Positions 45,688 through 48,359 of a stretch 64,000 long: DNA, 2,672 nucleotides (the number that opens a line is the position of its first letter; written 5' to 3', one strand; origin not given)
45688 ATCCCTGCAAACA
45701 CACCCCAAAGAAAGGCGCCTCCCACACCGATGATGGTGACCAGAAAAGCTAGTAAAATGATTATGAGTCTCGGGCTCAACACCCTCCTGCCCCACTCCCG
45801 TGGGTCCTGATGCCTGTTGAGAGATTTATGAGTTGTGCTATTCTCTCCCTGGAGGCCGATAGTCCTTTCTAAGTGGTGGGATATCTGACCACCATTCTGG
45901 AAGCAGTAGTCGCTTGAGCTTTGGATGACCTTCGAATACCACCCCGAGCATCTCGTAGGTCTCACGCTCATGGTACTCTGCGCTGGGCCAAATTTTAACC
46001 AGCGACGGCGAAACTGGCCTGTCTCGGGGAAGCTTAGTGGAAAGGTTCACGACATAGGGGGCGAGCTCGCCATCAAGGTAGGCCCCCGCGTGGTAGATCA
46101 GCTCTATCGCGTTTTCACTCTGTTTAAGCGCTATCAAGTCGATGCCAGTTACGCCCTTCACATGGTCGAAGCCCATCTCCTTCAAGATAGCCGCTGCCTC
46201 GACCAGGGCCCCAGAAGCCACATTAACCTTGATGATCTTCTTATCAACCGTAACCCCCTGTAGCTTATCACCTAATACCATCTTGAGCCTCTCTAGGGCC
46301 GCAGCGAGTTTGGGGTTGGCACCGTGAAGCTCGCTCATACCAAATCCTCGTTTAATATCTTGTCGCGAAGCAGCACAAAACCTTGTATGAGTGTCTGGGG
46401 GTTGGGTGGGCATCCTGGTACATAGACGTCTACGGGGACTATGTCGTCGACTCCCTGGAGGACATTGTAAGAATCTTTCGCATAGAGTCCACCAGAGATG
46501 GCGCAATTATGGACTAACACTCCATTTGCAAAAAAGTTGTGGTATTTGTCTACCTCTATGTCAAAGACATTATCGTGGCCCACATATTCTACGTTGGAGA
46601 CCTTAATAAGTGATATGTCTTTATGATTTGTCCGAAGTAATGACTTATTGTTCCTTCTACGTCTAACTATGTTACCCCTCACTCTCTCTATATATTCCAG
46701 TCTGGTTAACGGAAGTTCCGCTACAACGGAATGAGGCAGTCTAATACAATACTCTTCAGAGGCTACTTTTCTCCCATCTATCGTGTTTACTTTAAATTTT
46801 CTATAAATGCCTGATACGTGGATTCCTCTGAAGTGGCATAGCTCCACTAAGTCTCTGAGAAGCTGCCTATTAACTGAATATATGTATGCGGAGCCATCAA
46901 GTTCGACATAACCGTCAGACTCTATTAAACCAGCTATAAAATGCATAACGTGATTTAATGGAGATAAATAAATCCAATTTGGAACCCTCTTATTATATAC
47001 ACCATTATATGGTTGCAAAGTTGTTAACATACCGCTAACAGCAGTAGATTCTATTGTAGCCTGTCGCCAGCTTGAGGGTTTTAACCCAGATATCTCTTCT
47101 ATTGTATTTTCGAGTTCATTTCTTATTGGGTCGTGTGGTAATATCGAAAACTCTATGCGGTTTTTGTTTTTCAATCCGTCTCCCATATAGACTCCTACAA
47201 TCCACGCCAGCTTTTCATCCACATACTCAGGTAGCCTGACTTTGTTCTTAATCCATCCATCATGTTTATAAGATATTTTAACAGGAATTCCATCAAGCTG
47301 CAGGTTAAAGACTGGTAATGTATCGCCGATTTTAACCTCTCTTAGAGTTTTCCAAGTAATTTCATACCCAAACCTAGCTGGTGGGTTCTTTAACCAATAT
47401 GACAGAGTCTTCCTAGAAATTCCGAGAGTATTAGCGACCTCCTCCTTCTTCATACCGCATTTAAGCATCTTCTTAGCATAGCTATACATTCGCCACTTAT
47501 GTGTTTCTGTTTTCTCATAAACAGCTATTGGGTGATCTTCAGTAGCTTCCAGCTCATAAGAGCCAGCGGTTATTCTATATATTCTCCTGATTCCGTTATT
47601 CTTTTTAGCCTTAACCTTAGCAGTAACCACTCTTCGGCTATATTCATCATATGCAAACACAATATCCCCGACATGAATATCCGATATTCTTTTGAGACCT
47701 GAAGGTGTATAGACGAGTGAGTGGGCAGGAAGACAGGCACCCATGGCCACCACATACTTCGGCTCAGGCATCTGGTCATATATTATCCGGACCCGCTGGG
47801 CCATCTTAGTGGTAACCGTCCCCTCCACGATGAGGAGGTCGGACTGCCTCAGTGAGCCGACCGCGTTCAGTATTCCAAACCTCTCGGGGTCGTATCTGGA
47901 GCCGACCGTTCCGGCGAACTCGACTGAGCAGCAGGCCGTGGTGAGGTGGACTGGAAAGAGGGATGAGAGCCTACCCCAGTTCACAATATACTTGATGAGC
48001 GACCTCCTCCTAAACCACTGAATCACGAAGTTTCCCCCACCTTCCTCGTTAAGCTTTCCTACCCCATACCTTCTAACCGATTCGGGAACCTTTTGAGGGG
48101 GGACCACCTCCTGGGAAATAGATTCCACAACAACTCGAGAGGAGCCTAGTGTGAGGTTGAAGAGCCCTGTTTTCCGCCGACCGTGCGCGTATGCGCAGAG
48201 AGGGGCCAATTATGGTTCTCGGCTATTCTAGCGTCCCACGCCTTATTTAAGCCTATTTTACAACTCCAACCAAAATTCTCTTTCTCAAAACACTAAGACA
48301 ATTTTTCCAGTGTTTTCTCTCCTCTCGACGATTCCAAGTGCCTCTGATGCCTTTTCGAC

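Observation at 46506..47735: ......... intein inside respiratory complex-I subunit NuoB, inserted at an Fe-S cluster ligand cysteine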

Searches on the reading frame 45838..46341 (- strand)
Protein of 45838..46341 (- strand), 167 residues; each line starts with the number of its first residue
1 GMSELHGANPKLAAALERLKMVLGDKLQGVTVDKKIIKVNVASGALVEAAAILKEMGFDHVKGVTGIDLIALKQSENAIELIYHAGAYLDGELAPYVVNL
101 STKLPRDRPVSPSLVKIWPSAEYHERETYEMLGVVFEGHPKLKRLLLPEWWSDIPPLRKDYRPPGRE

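Call 50: search_protein_families(library=pfam, proteins=[window:45838-46341:-], max_evalue=0.0001)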
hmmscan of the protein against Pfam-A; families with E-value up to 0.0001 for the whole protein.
window:45838-46341:- (167 aa): 1 family
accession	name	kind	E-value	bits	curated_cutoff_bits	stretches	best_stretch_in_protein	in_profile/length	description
PF00329.25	Complex1_30kDa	-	4.4e-32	111.7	22.5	1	39-165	1-122/124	Respiratory-chain NADH dehydrogenase, 30 Kd subunit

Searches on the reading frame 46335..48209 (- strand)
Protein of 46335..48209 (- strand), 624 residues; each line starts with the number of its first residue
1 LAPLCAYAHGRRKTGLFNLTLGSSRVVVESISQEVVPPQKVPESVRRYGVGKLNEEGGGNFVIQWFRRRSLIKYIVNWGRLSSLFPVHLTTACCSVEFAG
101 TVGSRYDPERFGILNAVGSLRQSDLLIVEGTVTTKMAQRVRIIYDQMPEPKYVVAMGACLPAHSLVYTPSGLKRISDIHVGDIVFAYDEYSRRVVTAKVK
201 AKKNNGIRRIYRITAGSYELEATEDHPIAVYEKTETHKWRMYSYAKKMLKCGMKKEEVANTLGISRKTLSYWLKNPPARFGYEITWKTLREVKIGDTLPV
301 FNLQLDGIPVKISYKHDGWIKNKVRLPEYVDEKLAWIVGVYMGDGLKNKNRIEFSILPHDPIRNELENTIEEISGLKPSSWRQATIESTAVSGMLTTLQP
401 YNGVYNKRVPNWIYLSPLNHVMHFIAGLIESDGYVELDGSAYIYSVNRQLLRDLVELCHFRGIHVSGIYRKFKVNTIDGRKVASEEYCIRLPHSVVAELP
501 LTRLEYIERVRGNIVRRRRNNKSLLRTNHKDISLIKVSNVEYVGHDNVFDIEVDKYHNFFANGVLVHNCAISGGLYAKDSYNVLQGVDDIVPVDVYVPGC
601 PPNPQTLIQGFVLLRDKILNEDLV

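Call 4: search_protein_families(library=pfam, proteins=[window:46335-48209:-], max_evalue=0.1)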
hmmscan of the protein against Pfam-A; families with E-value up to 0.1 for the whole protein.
window:46335-48209:- (624 aa): 12 families
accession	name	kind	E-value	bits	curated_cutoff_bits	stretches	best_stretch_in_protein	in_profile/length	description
PF01058.29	Oxidored_q6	-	8.2e-25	87.4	27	2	93-159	1-77/128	NADH ubiquinone oxidoreductase, 20 Kd subunit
PF14890.11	Intein_splicing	-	4.5e-13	49.7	35.8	1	173-568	9-155/155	Intein splicing domain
PF14528.11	LAGLIDADG_3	-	6.2e-05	23.6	22.5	1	422-471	4-55/82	LAGLIDADG-like domain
PF05204.19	Hom_end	-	7.5e-05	23.3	21.1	1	422-482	15-74/110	Homing endonuclease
PF01079.26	Hint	-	8e-05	22.8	29.7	1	155-239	9-97/213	Hint module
PF01381.28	HTH_3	-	0.0047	17.4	23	1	246-275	3-32/55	Helix-turn-helix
PF02954.25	HTH_8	-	0.0083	16.3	22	1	254-274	20-40/42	Bacterial regulatory protein, Fis family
PF07591.16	PT-HINT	-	0.012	16.3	27.7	1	165-227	1-68/137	Pretoxin HINT domain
PF13384.12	HTH_23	-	0.017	15.4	24.6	1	247-275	12-40/50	Homeodomain-like domain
PF02796.21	HTH_7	-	0.022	15.3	23.8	1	242-269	11-38/45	Helix-turn-helix domain of resolvase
PF00196.25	GerE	-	0.042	13.9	23.5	0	248-275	13-40/57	Bacterial regulatory proteins, luxR family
PF14871.12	GHL6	-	0.067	13.9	35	0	183-227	34-77/132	Hypothetical glycosyl hydrolase 6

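Call 5: search_protein_families(library=ncbifam, proteins=[window:46335-48209:-], max_evalue=0.1)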
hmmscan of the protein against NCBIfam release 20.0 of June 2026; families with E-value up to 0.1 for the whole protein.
window:46335-48209:- (624 aa): 28 families (the best 25 are shown)
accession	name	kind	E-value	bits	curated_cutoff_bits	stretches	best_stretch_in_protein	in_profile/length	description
NF005012.1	PRK06411.1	subfamily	1.7e-54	183.8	116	2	72-160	24-111/166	NADH-quinone oxidoreductase subunit NuoB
TIGR01957.1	nuoB_fam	subfamily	2.4e-53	179.9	142.7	2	72-162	7-97/145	NADH-quinone oxidoreductase subunit B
NF011388.0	PRK14813.1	equivalog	1e-46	159.2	294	2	73-160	19-105/189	NADH dehydrogenase subunit B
NF011390.0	PRK14815.1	equivalog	7.2e-46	155.8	281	2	74-177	25-128/183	NADH dehydrogenase subunit B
NF011394.0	PRK14819.1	equivalog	1.5e-45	155.8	312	2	72-160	21-109/264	NADH-quinone oxidoreductase subunit B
NF011391.0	PRK14816.1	equivalog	1.6e-44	151.9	283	2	71-160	41-130/196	NADH-quinone oxidoreductase subunit B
NF011393.0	PRK14818.1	equivalog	2.8e-43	147.4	255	2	54-164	6-112/173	NADH dehydrogenase subunit B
NF011395.0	PRK14820.1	equivalog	8.4e-43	146.2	263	2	73-182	24-133/180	NADH-quinone oxidoreductase subunit B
NF009808.0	PRK13292.1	equivalog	3.3e-42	144.3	1156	2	73-162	16-105/791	NADH-quinone oxidoreductase subunit B/C/D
NF011389.0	PRK14814.1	equivalog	1e-41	142.8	285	2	72-183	23-134/186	NADH dehydrogenase subunit B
NF011392.0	PRK14817.1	equivalog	3.1e-39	134.5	271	2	70-163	24-117/182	NADH-quinone oxidoreductase subunit B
NF006207.0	PRK08332.1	equivalog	7.7e-18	63.2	2400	1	328-583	999-1255/1684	vitamin B12-dependent ribonucleotide reductase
NF005852.0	PRK07773.1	equivalog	4.7e-11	41.7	780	1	509-569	767-827/886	replicative DNA helicase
TIGR01443.1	intein_Cterm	domain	4.6e-09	36.2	15.6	1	548-569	2-24/24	intein C-terminal splicing region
NF011418.0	PRK14845.1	equivalog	3.5e-08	31.7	756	2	524-570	430-476/1049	translation initiation factor IF-2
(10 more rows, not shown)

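Call 9: find_homologous_proteins(query=window:46335-48209:-, max_evalue=0.00001)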
Query window:46335-48209:- (624 aa): 61 proteins with E <= 0.00001 among 8000 candidates.
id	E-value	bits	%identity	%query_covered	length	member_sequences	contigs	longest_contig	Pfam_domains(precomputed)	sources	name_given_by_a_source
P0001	2.3e-206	705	55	99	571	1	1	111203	PF01058.30,PF14890.12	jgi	-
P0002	6.0e-199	680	56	88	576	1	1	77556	PF01058.30,PF14890.12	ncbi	-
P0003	1.0e-194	667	52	88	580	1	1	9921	PF05204.20,PF14528.12,PF01058.30,PF14890.12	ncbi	-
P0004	7.2e-194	664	54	88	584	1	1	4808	PF14528.12,PF01058.30,PF14890.12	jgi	jgi:NADH:ubiquinone oxidoreductase subunit B-like Fe-S oxidoreductase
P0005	6.1e-193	661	53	88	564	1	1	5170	PF01058.30,PF13403.12,PF14890.12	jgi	jgi:NADH:ubiquinone oxidoreductase subunit B-like Fe-S oxidoreductase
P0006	5.8e-192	657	52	88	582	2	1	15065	PF05204.20,PF13384.13,PF01058.30,PF14890.12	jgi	jgi:NADH:ubiquinone oxidoreductase subunit B-like Fe-S oxidoreductase/intein/homing endonuclease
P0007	6.8e-192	657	53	88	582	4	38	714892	PF05204.20,PF14528.12,PF01058.30,PF14890.12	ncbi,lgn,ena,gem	-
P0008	3.6e-190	651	52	84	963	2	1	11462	PF05204.20,PF14528.12,PF01058.30,PF14890.12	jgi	-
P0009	1.5e-189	649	51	88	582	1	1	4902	PF05204.20,PF14528.12,PF01058.30,PF14890.12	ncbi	-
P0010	3.4e-189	648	52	91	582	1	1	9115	PF05204.20,PF14528.12,PF01058.30,PF14890.12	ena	-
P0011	4.3e-189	648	53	88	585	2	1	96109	PF14528.12,PF01058.30,PF14890.12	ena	-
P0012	1.7e-188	646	51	89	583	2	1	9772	PF14528.12,PF01058.30,PF14890.12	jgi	jgi:NADH-quinone oxidoreductase subunit B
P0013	4.1e-188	645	53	88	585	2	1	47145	PF14528.12,PF01058.30,PF14890.12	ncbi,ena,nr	ncbi:MAG TPA: LAGLIDADG family homing endonuclease [Nitrososphaerales archaeon]|nr:LAGLIDADG family 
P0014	1.1e-186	640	48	90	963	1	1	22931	PF05204.20,PF14528.12,PF01058.30,PF14890.12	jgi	jgi:NADH:ubiquinone oxidoreductase subunit B-like Fe-S oxidoreductase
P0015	1.3e-186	640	52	88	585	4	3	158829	PF14528.12,PF01058.30,PF14890.12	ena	-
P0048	1.9e-142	494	52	49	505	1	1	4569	PF01058.30,PF14890.12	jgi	-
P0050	4.8e-119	417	50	44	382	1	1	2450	PF01058.30,PF14890.12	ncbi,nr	ncbi:MAG TPA: hypothetical protein VK114_04260 [Nitrososphaerales archaeon]|nr:hypothetical protein 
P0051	8.2e-111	389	50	34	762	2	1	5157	PF14528.12,PF01058.30,PF13403.12,PF14890.12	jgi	jgi:NADH:ubiquinone oxidoreductase subunit B-like Fe-S oxidoreductase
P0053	2.3e-106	375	50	42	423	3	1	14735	PF01058.30,PF14890.12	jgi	jgi:NADH:ubiquinone oxidoreductase subunit B-like Fe-S oxidoreductase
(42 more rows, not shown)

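Call 21: list_cluster_members(proteins=[window:46338-48209:-, window:46338-48128:-, window:46338-48107:-, window:46338-48026:-, window:44216-45436:-, window:48288-49301:-, P0001, P0048, P0007, P0013])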
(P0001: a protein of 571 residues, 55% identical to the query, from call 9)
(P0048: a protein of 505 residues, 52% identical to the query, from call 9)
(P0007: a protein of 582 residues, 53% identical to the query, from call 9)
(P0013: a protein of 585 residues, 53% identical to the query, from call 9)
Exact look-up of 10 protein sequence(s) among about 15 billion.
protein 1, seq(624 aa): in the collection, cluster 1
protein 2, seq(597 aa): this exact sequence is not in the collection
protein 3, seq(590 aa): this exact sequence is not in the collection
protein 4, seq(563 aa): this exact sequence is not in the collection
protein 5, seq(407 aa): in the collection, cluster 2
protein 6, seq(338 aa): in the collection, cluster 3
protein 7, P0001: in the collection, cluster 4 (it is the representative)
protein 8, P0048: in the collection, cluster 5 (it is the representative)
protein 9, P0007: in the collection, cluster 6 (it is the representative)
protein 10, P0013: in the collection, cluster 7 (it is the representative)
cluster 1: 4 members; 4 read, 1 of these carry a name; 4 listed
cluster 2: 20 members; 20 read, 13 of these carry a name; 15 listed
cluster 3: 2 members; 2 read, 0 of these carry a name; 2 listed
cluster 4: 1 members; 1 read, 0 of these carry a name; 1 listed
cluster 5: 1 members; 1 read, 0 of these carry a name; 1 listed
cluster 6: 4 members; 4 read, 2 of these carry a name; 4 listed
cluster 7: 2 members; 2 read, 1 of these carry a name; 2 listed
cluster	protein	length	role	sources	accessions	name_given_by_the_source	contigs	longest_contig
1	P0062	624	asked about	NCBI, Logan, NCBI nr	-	-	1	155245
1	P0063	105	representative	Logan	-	-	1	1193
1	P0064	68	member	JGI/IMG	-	NADH-quinone oxidoreductase subunit B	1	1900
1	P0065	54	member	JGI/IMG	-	-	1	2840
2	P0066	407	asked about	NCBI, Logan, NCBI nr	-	-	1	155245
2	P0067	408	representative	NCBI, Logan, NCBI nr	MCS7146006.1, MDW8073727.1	MAG: NADH-quinone oxidoreductase subunit D [Nitrososphaerota archaeon] | NADH-quinone oxidoreductase subunit D [Candidatus Calditenuaceae archaeon]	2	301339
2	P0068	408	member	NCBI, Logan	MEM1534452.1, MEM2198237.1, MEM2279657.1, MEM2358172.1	MAG: NADH-quinone oxidoreductase subunit D [Nitrososphaerota archaeon]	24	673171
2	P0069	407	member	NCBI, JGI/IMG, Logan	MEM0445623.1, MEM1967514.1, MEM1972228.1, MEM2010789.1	MAG: NADH-quinone oxidoreductase subunit D [Nitrososphaerota archaeon]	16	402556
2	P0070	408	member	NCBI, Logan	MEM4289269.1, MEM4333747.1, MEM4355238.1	MAG: NADH-quinone oxidoreductase subunit D [Nitrososphaerota archaeon]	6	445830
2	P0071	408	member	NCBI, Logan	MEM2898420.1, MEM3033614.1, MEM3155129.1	MAG: NADH-quinone oxidoreductase subunit D [Nitrososphaerota archaeon]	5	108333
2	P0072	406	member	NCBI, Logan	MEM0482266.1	MAG: NADH-quinone oxidoreductase subunit D [Nitrososphaerota archaeon]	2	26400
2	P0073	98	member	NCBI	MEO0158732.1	MAG: NADH-quinone oxidoreductase subunit D, partial [candidate division WOR-3 bacterium]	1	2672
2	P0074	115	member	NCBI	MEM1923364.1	MAG: NADH-quinone oxidoreductase subunit D, partial [Nitrososphaerota archaeon]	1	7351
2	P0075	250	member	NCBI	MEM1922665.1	MAG: NADH-quinone oxidoreductase subunit D, partial [Nitrososphaerota archaeon]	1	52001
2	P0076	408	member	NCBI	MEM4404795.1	MAG: NADH-quinone oxidoreductase subunit D [Nitrososphaerota archaeon]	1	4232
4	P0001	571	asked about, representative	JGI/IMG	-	-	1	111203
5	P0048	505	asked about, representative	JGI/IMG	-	-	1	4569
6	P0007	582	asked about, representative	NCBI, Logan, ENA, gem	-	-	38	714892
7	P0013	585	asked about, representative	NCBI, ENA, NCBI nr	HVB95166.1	MAG TPA: LAGLIDADG family homing endonuclease [Nitrososphaerales archaeon] | LAGLIDADG family homing endonuclease [Nitrososphaerales archaeon]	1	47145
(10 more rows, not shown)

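Call 26: find_encoding_contigs(protein=P0001, flank=6000, max_places=2)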
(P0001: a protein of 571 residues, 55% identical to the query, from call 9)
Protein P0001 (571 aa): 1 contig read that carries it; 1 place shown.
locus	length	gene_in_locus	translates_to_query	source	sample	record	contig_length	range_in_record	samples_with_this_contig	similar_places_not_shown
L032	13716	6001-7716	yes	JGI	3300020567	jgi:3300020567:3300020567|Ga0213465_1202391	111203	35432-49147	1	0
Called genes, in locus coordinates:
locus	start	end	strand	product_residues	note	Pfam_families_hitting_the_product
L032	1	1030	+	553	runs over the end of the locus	PF01555:N6_N4_Mtase, PF01170:UPF0020 (faint)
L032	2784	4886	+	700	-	PF16875:Glyco_hydro_36N, PF02065:Melibiase, PF16874:Glyco_hydro_36C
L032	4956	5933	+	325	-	PF08240:ADH_N, PF00107:ADH_zinc_N, PF13602:ADH_zinc_N_2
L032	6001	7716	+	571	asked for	PF01058:Oxidored_q6, PF14890:Intein_splicing, PF01058:Oxidored_q6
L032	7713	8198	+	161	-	PF00329:Complex1_30kDa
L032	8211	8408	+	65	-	-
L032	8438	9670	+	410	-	PF00346:Complex1_49kDa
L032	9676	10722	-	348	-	-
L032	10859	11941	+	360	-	PF01658:Inos-1-P_synth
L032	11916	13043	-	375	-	PF09594:GT87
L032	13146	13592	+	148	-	PF08069:Ribosomal_S13_N, PF00312:Ribosomal_S15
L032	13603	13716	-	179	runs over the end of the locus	PF08617:CGI-121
